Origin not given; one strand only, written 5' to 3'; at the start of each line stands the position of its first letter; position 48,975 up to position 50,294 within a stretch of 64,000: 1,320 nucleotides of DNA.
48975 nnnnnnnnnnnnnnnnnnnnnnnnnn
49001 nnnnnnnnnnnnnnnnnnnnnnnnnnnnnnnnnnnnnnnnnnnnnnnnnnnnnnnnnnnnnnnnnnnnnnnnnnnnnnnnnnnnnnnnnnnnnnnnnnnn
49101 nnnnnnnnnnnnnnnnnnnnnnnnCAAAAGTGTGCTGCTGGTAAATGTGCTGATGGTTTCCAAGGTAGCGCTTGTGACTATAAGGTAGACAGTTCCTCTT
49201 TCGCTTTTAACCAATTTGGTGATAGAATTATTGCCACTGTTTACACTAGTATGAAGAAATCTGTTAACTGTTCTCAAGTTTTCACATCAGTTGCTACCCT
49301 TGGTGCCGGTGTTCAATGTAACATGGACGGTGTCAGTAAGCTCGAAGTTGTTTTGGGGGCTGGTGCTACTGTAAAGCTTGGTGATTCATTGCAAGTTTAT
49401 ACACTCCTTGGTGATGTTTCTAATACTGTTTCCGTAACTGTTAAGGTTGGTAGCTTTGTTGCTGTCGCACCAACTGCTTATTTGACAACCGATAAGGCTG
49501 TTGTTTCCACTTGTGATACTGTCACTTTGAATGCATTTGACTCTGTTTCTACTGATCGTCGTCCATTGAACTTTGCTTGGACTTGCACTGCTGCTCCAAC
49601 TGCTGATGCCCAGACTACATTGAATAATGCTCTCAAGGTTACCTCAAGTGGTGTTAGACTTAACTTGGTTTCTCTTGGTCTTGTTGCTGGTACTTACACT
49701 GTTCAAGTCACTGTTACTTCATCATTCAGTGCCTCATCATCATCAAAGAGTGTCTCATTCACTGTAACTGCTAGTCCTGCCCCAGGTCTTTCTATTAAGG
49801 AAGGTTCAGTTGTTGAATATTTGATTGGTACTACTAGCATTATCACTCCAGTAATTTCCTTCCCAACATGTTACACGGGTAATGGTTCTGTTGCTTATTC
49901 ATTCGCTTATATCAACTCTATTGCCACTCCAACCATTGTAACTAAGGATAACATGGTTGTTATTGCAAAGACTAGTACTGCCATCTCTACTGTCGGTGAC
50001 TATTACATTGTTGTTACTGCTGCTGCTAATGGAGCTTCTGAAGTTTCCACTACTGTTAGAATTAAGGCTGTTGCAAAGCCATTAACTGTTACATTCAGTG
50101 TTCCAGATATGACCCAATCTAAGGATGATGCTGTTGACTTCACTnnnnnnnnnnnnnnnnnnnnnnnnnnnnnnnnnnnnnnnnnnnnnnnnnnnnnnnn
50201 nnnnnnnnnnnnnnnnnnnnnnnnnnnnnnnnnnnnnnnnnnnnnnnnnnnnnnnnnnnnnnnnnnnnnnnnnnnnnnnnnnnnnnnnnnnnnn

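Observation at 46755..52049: Large GPI-anchored mucin/EGF-repeat surface glycoprotein with near-identical internal tandem repeats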

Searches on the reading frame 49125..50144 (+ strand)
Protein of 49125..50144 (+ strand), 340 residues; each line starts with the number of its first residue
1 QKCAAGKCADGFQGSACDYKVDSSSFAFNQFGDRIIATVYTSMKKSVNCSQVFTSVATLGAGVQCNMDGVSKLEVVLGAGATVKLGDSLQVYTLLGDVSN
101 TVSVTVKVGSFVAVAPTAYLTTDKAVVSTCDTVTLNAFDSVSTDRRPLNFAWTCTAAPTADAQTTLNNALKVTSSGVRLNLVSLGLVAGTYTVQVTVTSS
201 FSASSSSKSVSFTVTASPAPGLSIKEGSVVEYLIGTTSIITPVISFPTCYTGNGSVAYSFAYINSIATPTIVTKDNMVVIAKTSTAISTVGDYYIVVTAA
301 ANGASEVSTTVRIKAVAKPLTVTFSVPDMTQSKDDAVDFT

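Call 13: search_protein_families(library=pfam, proteins=[window:49125-50144:+], max_evalue=10)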
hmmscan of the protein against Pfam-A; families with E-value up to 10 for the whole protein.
window:49125-50144:+ (340 aa): 4 families
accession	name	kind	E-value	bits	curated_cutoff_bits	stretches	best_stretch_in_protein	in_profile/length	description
PF22352.2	K319L-like_PKD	-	9.3e-05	22.8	27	1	122-213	3-83/84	K319L-like, PKD domain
PF18911.6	PKD_4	-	0.0025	18.3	27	2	188-214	59-85/85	PKD domain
PF18756.6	Nmad4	-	0.2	12.4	27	0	30-65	22-61/87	Nucleotide modification associated domain 4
PF00801.26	PKD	-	0.33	11.4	23.5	1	187-210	55-78/80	PKD domain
